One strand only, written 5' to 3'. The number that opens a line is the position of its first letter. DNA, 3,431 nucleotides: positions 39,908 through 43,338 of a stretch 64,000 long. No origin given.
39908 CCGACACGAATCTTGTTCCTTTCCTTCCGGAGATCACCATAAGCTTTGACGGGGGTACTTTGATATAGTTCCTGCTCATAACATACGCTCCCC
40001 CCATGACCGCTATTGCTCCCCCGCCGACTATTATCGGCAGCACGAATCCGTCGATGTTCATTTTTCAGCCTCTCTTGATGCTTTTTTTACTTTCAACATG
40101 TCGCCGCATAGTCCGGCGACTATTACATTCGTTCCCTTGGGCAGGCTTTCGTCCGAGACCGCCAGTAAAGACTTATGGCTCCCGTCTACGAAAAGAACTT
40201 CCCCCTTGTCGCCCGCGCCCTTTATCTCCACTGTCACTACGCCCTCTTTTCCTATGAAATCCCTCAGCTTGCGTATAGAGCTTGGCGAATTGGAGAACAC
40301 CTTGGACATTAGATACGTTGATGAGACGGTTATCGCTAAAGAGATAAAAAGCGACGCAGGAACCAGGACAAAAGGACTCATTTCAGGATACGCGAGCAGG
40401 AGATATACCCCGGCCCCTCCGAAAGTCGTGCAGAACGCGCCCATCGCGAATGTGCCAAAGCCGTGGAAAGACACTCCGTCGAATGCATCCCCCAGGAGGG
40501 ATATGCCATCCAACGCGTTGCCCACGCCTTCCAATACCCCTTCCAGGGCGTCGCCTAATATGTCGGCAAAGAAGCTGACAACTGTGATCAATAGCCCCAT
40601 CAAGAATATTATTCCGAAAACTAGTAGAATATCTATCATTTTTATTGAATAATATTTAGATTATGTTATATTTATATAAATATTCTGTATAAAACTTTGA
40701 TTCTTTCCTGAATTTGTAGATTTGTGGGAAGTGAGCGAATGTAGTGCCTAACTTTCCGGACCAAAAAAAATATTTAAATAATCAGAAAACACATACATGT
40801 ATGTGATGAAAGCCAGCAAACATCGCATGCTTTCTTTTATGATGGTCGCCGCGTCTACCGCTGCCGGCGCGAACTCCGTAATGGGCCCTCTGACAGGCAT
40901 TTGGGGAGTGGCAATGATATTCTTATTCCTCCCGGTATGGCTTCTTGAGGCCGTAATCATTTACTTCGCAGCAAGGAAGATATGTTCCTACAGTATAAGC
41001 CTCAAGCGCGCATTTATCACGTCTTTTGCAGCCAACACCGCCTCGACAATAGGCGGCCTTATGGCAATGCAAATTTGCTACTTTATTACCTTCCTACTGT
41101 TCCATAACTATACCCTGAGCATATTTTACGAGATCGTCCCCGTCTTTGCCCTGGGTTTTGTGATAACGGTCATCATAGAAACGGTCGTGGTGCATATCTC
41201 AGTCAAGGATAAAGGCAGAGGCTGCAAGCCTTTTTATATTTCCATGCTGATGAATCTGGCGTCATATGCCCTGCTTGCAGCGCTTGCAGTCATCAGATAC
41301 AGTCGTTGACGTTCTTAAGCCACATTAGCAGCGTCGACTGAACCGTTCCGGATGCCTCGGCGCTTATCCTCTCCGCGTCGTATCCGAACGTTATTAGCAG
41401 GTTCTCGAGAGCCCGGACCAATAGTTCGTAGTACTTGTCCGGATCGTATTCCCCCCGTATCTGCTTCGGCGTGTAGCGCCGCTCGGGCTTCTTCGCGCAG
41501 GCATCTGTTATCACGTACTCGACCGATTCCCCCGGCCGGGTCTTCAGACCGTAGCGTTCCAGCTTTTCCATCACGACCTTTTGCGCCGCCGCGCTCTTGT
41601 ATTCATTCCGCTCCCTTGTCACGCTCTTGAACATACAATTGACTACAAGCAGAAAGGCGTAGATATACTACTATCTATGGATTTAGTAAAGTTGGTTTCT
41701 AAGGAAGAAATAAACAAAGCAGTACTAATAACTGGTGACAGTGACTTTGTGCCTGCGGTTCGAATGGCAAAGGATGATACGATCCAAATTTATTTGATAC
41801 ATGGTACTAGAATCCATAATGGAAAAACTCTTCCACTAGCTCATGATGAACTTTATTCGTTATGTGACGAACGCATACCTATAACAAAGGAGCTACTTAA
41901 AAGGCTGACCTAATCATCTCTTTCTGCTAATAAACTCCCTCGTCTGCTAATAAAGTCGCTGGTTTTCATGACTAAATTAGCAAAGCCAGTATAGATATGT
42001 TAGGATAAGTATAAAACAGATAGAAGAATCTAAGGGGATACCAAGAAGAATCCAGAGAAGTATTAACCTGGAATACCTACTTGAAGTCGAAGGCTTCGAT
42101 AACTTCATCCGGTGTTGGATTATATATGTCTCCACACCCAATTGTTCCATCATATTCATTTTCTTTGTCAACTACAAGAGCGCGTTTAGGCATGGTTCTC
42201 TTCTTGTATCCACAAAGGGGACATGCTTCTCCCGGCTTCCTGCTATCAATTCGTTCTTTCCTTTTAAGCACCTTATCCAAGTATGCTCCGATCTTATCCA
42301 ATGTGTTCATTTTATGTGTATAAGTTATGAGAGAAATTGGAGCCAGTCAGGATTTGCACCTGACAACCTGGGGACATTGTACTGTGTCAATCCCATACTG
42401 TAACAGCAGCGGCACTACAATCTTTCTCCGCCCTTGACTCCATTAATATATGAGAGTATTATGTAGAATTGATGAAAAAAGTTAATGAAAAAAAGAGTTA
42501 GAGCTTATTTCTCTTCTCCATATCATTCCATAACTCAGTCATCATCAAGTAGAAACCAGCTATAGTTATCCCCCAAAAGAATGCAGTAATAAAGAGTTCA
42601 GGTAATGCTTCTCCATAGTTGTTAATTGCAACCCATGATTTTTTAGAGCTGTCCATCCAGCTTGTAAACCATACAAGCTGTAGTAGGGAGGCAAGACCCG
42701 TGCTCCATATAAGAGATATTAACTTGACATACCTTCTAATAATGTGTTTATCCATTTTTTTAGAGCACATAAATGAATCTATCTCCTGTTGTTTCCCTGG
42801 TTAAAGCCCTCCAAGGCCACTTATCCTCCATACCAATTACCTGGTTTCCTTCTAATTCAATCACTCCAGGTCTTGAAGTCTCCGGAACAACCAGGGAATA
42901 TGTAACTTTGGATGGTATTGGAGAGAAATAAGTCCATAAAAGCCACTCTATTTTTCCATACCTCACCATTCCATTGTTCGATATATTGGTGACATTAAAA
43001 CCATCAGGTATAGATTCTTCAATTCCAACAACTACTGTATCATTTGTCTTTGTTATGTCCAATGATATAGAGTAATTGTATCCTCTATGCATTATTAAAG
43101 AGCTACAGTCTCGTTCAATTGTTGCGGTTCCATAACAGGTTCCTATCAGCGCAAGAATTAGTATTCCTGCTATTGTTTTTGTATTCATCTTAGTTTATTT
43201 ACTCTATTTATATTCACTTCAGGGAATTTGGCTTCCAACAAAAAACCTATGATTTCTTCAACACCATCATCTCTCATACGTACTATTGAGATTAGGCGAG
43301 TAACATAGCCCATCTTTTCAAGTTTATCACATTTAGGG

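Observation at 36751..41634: GC-rich 4.9-kb block splitting a NYN-domain gene: captured cellular DNA with truncated RNase P RNA and PolB ends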

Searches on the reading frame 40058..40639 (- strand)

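Call 9: search_protein_families(library=pfam, max_evalue=0.01, proteins=[window:40058-40639:-])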
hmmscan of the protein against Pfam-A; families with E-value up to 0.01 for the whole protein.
window:40058-40639:- (193 aa): 1 family
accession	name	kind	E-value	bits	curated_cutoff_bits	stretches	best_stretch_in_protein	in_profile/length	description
PF01957.25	NfeD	-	0.00047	20.7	29.1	1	127-186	3-57/57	NfeD-like C-terminal, partner-binding domain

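Call 10: search_protein_families(library=ncbifam, max_evalue=0.01, proteins=[window:40058-40639:-])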
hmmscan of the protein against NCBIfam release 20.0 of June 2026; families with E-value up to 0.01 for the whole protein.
window:40058-40639:- (193 aa): 0 families

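Call 40: search_protein_families(library=padloc, max_evalue=0.01, proteins=[window:40058-40639:-])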
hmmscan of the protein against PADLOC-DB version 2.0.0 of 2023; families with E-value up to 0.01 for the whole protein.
window:40058-40639:- (193 aa): 0 families

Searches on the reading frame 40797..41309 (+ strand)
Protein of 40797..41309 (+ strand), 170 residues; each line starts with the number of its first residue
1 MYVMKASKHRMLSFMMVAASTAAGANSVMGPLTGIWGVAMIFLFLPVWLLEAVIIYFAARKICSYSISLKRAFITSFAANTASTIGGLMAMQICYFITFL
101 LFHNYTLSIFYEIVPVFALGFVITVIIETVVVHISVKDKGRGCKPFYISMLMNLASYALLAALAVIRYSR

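Call 9: search_protein_families(library=pfam, max_evalue=0.01, proteins=[window:40797-41309:+])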
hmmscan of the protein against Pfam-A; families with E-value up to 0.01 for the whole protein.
window:40797-41309:+ (170 aa): 0 families

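Call 10: search_protein_families(library=ncbifam, max_evalue=0.01, proteins=[window:40797-41309:+])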
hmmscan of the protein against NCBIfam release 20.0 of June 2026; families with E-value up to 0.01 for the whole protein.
window:40797-41309:+ (170 aa): 0 families

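Call 40: search_protein_families(library=padloc, max_evalue=0.01, proteins=[window:40797-41309:+])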
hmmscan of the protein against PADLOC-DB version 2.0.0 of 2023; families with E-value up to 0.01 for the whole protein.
window:40797-41309:+ (170 aa): 0 families

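Call 43: find_related_loci(query=window:40797-41309:+, collection=metagenome_contigs, flank=10000)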
Query window:40797-41309:+ (170 aa) in metagenome_contigs; peptide patterns used: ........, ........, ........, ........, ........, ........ (x = any residue, [..] = any of these).
189 stretches matched a pattern, but none encodes a relative of the query by tblastn (E <= 1e-3).
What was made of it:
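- Tried and rejected: The 170-aa membrane ORF in metagenome contigs: nothing (call 43).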

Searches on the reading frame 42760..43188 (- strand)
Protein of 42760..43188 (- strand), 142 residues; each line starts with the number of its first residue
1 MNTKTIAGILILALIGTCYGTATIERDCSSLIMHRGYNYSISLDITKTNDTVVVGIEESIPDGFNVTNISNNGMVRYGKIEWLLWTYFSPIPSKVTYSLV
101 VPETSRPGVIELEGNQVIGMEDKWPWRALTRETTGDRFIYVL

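Call 42: find_encoding_contigs(protein=window:42760-43188:-, flank=10000, max_places=10)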
Protein window:42760-43188:- (142 aa): 3 contigs read that carry it; 1 place shown.
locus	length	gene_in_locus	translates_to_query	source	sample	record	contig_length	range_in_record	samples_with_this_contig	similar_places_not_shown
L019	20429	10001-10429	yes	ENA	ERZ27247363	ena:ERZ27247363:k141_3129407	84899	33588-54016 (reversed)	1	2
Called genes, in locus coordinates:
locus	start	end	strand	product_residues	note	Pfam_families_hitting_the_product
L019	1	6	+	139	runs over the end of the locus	-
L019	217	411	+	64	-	PF14520:HHH_5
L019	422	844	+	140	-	-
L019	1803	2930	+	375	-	PF22785:Tc-R-P (weak), PF22784:PTP-SAK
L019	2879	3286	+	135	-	-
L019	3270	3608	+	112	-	-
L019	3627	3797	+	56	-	-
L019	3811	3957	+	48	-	-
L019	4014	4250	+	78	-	-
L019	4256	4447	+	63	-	-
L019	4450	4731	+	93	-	-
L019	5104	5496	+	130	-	-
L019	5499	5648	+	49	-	-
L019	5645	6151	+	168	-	-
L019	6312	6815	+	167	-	-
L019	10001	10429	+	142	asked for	-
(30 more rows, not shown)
